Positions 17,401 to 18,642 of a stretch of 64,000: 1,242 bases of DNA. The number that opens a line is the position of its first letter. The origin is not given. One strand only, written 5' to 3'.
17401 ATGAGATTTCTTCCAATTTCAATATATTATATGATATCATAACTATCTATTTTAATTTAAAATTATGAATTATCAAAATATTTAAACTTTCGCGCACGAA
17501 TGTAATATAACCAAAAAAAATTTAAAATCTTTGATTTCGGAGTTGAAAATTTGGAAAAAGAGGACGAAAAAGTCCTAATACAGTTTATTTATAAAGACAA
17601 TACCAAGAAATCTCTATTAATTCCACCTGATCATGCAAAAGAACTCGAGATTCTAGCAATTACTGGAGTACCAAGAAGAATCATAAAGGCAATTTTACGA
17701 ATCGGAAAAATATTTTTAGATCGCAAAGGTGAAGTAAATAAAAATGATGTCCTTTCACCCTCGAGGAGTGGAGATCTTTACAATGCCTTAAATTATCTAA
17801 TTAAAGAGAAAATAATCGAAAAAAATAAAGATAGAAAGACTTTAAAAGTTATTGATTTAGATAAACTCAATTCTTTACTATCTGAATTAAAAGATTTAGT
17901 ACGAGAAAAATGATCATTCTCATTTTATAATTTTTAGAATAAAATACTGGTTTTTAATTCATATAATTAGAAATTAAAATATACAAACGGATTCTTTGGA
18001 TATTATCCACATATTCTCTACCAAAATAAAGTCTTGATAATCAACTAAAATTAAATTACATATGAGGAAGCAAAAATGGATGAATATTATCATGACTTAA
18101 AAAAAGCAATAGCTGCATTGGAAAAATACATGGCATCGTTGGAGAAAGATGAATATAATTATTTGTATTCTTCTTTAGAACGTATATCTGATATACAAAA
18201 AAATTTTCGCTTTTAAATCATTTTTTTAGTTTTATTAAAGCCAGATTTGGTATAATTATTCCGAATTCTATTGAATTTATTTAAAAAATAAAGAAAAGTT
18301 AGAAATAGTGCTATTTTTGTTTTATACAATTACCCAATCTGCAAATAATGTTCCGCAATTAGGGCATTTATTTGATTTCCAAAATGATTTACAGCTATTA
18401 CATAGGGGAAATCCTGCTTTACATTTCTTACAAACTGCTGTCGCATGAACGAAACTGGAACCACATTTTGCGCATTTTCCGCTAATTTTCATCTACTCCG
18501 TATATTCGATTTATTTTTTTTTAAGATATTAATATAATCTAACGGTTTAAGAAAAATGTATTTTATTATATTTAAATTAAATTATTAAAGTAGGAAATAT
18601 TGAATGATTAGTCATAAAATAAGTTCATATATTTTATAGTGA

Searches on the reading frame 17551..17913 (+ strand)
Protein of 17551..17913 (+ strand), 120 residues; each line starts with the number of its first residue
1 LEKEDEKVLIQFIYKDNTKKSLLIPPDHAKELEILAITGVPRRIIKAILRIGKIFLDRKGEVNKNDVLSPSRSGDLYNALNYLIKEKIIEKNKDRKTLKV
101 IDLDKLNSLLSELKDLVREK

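Call 4: search_protein_families(library=pfam, proteins=[window:17551-17913:+], max_evalue=0.1)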
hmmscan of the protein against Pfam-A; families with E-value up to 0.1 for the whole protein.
window:17551-17913:+ (120 aa): 0 families

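Call 31: find_homologous_proteins(query=window:17551-17913:+, max_evalue=0.001)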
Query window:17551-17913:+ (120 aa): 8 proteins with E <= 0.001 among 30 candidates. Only proteins of 66 to 210 residues were searched: fused or split forms outside these lengths cannot appear, so this answer is no evidence that the protein stands alone or is whole; lengths 'longer' or 'shorter' looks for them.
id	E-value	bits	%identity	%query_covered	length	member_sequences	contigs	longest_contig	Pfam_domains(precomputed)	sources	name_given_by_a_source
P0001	2.1e-66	239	100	100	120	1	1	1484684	-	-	-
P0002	2.7e-61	222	93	100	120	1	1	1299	-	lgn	-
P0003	6.6e-57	208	83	100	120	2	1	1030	-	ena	-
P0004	8.1e-57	208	88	100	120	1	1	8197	-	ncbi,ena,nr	ncbi:MAG: hypothetical protein HWN67_01660 [Candidatus Helarchaeota archaeon]|nr:hypothetical protei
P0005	7.2e-51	189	80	100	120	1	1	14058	-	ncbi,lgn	ncbi:MAG: hypothetical protein ACFFDN_03970 [Candidatus Hodarchaeota archaeon]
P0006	2.0e-42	162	71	85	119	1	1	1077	-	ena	-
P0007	4.1e-37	145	64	98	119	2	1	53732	-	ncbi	ncbi:MAG: hypothetical protein ACTSRG_17230 [Candidatus Helarchaeota archaeon]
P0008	8.8e-29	118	65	76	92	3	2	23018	-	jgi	-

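Call 33: find_encoding_contigs(protein=P0004, flank=3000, max_places=2)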
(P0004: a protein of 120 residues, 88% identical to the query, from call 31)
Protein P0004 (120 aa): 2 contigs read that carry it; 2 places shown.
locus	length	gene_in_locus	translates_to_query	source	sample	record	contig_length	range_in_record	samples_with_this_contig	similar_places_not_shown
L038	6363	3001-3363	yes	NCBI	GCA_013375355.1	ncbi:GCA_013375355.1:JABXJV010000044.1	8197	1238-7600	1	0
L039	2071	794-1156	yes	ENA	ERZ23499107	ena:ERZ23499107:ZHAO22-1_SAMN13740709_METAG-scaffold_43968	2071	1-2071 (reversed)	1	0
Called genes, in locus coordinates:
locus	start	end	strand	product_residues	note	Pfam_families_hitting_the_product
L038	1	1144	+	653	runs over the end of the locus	PF02310:B12-binding, PF04055:Radical_SAM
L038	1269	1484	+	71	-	-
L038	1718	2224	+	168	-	PF02319:WHD_E2F_TDP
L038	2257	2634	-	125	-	PF04126:Cyclophil_like, PF18050:Cyclophil_like2 (weak)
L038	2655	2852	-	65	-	-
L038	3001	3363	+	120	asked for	-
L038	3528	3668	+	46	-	-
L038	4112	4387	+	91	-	-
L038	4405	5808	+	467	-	PF14691:Fer4_20, PF02826:2-Hacid_dh_C (faint), PF01946:Thi4 (faint), PF01262:AlaDh_PNT_C (faint), PF07992:Pyr_redox_2, PF13450:NAD_binding_8, PF13738:Pyr_redox_3, PF00070:Pyr_redox (weak), +2 more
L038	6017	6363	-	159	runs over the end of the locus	-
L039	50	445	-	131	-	PF04126:Cyclophil_like, PF18050:Cyclophil_like2 (weak)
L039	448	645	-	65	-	-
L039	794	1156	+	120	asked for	-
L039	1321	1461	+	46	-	-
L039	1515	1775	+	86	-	-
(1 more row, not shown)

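Call 34: find_encoding_contigs(protein=P0005, flank=3000, max_places=2)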
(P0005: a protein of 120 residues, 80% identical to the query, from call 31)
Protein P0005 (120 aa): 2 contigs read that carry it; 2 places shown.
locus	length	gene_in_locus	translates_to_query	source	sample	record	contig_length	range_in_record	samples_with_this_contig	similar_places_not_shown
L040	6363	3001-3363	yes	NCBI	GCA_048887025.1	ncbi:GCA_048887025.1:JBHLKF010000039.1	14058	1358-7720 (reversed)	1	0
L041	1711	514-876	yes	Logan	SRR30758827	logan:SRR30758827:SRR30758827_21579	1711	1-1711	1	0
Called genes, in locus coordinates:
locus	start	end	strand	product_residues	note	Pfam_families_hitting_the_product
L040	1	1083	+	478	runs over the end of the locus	PF04055:Radical_SAM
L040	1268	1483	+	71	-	-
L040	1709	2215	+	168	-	PF02319:WHD_E2F_TDP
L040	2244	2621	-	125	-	PF04126:Cyclophil_like, PF18050:Cyclophil_like2 (weak)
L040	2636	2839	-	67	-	-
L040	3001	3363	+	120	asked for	-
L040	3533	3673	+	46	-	-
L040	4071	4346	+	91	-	-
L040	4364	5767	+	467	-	PF14691:Fer4_20, PF00070:Pyr_redox (weak), PF01266:DAO (weak), PF01494:FAD_binding_3 (weak), PF07992:Pyr_redox_2, PF13450:NAD_binding_8, PF13738:Pyr_redox_3, PF00070:Pyr_redox (weak), +6 more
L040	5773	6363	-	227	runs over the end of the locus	-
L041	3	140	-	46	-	?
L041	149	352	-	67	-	-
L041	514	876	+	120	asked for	-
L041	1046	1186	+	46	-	-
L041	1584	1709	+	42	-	?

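Call 35: find_encoding_contigs(protein=P0007, flank=3000, max_places=2)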
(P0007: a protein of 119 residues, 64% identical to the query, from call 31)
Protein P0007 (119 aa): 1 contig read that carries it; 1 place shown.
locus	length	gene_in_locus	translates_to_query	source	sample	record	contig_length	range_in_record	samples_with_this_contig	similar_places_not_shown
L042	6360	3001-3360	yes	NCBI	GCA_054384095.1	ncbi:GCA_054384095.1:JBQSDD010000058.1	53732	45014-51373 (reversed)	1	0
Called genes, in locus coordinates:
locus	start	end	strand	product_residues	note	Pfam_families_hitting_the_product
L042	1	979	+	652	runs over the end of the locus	PF02310:B12-binding, PF04055:Radical_SAM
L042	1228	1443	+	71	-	-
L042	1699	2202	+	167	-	PF02319:WHD_E2F_TDP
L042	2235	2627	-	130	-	PF04126:Cyclophil_like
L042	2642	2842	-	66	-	-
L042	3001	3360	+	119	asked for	-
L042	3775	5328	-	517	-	-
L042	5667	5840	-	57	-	PF04438:zf-HIT (weak)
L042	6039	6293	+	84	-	-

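Call 36: find_encoding_contigs(protein=P0008, flank=3000, max_places=2)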
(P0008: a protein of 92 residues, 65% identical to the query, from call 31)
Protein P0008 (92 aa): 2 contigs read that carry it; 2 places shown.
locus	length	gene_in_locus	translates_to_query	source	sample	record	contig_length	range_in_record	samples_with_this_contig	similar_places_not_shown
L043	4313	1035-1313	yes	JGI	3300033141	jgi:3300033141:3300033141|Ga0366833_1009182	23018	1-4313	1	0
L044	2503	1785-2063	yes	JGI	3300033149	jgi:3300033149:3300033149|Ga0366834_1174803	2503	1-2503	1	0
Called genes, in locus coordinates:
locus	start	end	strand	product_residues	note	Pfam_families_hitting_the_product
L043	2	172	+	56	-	?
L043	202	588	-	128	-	PF04126:Cyclophil_like, PF18050:Cyclophil_like2 (weak)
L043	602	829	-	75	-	-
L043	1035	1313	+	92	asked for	-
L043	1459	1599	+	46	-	-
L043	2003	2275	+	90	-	-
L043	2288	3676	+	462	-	PF14691:Fer4_20, PF02826:2-Hacid_dh_C (faint), PF01946:Thi4 (faint), PF00070:Pyr_redox (weak), PF01266:DAO (weak), PF07992:Pyr_redox_2, PF13450:NAD_binding_8, PF13738:Pyr_redox_3, +7 more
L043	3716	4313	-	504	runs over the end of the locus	PF01370:Epimerase, PF02719:Polysacc_synt_2 (weak), PF16363:GDP_Man_Dehyd (weak), PF01073:3Beta_HSD (weak), PF13460:NAD_binding_10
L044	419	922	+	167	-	PF02319:WHD_E2F_TDP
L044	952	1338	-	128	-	PF04126:Cyclophil_like, PF18050:Cyclophil_like2 (weak)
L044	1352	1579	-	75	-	-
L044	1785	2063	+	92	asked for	-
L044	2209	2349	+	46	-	-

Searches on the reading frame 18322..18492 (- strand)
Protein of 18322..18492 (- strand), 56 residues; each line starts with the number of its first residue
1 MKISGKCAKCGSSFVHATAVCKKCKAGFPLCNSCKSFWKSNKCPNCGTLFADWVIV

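Call 4: search_protein_families(library=pfam, proteins=[window:18322-18492:-], max_evalue=0.1)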
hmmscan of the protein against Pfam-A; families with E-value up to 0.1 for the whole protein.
window:18322-18492:- (56 aa): 8 families
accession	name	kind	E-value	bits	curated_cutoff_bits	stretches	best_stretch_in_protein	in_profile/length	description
PF12172.15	zf-ChsH2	-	4.1e-05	23.7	23.2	1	5-26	12-33/37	ChsH2, rubredoxin-like zinc ribbon domain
PF12773.13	DZR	-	0.00061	20.3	27.3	1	28-49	12-33/45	Double zinc ribbon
PF06906.16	DUF1272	-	0.0026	18.3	25.3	1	3-48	4-49/57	Protein of unknown function (DUF1272)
PF18912.6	DZR_2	-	0.024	14.9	27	0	6-48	9-44/56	Double zinc ribbon domain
PF13717.11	Zn_ribbon_4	-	0.038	14.4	30.3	0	6-14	27-35/36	zinc-ribbon domain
PF13248.11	Zn_ribbon_3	-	0.055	13.4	27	1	42-48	4-10/26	zinc-ribbon domain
PF05191.20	ADK_lid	-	0.07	13.5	26.6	0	2-15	19-32/36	Adenylate kinase, active site lid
PF00320.33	GATA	-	0.085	12.9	26.8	0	7-41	1-33/36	GATA zinc finger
